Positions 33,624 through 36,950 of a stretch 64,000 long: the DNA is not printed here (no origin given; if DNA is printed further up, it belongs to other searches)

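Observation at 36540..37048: Nested-palindrome intergenic control region between divergent primase-helicase and ParB genes: candidate origin with twin promoters/operators and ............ iterons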

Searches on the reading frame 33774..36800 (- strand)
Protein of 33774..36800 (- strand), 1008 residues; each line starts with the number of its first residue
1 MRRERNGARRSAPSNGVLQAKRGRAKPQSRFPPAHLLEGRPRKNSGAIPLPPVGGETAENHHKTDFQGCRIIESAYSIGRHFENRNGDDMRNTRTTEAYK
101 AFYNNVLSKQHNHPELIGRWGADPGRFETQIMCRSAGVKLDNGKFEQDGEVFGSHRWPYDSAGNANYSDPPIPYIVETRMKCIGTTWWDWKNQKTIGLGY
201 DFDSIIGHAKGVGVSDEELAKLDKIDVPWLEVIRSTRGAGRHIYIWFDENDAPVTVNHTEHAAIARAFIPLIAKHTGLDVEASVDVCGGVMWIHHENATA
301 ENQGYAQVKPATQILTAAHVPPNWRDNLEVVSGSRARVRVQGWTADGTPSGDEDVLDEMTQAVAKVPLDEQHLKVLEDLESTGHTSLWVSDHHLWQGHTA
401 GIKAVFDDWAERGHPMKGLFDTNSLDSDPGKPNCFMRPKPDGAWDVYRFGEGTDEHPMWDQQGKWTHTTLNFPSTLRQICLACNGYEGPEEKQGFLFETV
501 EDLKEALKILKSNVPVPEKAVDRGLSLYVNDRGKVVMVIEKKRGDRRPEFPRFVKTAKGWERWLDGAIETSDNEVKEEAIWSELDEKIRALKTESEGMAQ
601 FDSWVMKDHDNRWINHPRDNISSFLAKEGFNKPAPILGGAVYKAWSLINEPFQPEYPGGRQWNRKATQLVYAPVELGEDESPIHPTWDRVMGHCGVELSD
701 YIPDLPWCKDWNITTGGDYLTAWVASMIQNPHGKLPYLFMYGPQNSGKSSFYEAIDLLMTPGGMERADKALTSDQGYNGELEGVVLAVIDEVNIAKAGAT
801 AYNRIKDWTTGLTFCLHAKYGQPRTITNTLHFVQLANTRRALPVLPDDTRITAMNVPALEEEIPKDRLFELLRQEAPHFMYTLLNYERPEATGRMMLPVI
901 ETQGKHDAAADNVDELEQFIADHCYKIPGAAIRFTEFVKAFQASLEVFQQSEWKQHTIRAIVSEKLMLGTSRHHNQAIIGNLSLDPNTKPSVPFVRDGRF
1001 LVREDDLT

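Call 12: search_protein_families(library=pfam, proteins=[window:33774-36800:-], max_evalue=0.01)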
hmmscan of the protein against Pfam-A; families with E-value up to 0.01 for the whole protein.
window:33774-36800:- (1008 aa): 1 family
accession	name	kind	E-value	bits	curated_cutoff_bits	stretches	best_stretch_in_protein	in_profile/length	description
PF19263.5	DUF5906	-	8.5e-12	46.2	27.6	1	740-849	1-110/114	Family of unknown function (DUF5906)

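Call 13: search_protein_families(library=phrogs, proteins=[window:33774-36800:-], max_evalue=0.01)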
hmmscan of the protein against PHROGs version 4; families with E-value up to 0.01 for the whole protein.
window:33774-36800:- (1008 aa): 2 families
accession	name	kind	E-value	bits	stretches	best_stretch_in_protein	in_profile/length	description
phrog_1156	-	DNA, RNA and nucleotide metabolism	1.3e-18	68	1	681-965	521-803/855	DNA primase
phrog_1829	-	DNA, RNA and nucleotide metabolism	1.4e-09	37.7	1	720-943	488-713/772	DNA primase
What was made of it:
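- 33774..36533 (-): Primase-helicase gene (919 aa): N-terminal AEP-fold primase plus D5/NrS-1-type SF3 helicase. The true start is the ATG at 36533, not the open frame that runs up to 36800. Pfam DUF5906 and the PHROG 'DNA primase' family (calls 12, 13).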

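Call 17: find_related_loci(query=window:33774-36533:-, collection=viral_contigs, flank=6000)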
Query window:33774-36533:- (919 aa) in viral_contigs; peptide patterns used: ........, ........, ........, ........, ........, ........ (x = any residue, [..] = any of these).
3 stretches matched a pattern; 3 encode a relative of the query (tblastn E <= 1e-3); 3 distinct loci.
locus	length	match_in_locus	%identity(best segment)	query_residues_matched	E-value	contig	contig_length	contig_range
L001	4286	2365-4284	86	1-640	0e+0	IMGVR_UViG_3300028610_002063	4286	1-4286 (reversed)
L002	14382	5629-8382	86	1-918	0e+0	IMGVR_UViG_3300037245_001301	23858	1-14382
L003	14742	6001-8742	42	4-917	0e+0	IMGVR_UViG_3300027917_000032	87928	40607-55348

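Call 30: find_related_loci(query=A2, collection=metagenome_contigs, flank=3000)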
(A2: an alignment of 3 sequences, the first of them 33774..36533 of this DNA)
Query A2 (919 aa) in metagenome_contigs; peptide patterns used: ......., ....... (x = any residue, [..] = any of these).
162 stretches matched a pattern; 23 encode a relative of the query (tblastn E <= 1e-3); 23 distinct loci.
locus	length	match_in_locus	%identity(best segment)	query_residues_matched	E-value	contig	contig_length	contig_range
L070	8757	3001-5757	85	1-919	0e+0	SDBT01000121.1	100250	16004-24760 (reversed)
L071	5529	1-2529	86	77-919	0e+0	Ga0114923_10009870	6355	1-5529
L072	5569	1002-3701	64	1-907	0e+0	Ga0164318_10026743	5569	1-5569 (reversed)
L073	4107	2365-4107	87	1-581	0e+0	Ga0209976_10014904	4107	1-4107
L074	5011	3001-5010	75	1-670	0e+0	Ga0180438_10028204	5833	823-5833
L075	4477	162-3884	82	1-919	0e+0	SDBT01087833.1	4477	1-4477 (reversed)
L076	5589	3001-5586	56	1-850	0e+0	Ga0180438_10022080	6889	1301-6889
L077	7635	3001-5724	41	5-912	0e+0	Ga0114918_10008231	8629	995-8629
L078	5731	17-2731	42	5-915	0e+0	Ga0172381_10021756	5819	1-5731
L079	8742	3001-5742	42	4-917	0e+0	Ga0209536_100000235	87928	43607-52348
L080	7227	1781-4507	40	8-916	0e+0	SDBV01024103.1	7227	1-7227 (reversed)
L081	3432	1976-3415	62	3-485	0e+0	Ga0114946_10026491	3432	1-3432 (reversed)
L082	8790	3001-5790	54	1-918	0e+0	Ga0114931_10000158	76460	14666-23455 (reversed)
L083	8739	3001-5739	59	2-916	0e+0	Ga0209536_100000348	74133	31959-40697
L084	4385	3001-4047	63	1-346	2e-146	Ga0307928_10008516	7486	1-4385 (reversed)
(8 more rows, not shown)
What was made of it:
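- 33774..36533 (-): Homologue matches begin at residue 1 of the 36533 start (calls 17, 30).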

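Call 31: find_related_loci(query=A2, collection=genome_contigs, flank=3000)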
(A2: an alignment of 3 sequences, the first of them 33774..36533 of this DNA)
Query A2 (919 aa) in genome_contigs; peptide patterns used: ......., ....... (x = any residue, [..] = any of these).
100 stretches matched a pattern, but none encodes a relative of the query by tblastn (E <= 1e-3).
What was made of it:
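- Tried and rejected: A genome_contigs scan found no relatives (call 31).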

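Call 52: search_dna_similar(query=window:33774-36533:-, collection=phages, mode=protein, max_rows=25)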
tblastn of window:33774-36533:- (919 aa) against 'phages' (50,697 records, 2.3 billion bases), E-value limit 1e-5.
No match.
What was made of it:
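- Tried and rejected: tblastn of the primase against the phage collection gave no match (call 52).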

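Call 61: search_solved_structures(query=window:33774-36533:-, max_evalue=1)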
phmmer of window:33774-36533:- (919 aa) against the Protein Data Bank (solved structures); distinct sequences matched with E-value up to 1: 0.

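Call 75: find_homologous_proteins(query=window:33774-36533:-, max_evalue=1e-10)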
Query window:33774-36533:- (919 aa): 147 proteins with E <= 1e-10 among 8000 candidates; the best 120 are listed.
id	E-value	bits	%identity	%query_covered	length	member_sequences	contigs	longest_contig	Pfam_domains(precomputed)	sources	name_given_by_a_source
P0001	0.0e+0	1937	86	100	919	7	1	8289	PF19263.6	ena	-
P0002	0.0e+0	1889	82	63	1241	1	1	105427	PF19263.6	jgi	jgi:hypothetical protein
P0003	0.0e+0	1879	82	63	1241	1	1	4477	PF19263.6,PF14528.12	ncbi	-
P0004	0.0e+0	1582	71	98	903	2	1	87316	PF19263.6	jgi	jgi:hypothetical protein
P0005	0.0e+0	1559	69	100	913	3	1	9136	PF19263.6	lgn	-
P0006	0.0e+0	1507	68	100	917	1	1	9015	PF19263.6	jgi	-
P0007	0.0e+0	1506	65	62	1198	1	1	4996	PF19263.6,PF14528.12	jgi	jgi:hypothetical protein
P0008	0.0e+0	1493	67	100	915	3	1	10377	PF19263.6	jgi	jgi:hypothetical protein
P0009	0.0e+0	1490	67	100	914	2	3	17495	PF19263.6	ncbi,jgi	ncbi:MAG: DUF5906 domain-containing protein [Planctomycetota bacterium]|jgi:hypothetical protein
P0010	0.0e+0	1472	67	100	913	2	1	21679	PF19263.6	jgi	jgi:hypothetical protein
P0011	0.0e+0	1468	66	100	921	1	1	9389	PF19263.6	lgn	-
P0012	0.0e+0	1460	65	100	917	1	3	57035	PF19263.6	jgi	jgi:hypothetical protein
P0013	0.0e+0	1457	65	100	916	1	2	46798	PF19263.6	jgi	jgi:hypothetical protein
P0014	0.0e+0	1455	65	100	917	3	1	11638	PF19263.6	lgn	-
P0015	0.0e+0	1452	65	100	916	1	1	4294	PF19263.6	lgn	-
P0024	0.0e+0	1412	63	100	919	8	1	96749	PF19263.6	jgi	jgi:hypothetical protein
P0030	0.0e+0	1388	64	99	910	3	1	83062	PF19263.6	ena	-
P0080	1.3e-279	948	47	99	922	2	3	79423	PF19263.6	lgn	-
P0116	1.4e-172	594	36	93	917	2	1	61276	PF19263.6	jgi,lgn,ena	-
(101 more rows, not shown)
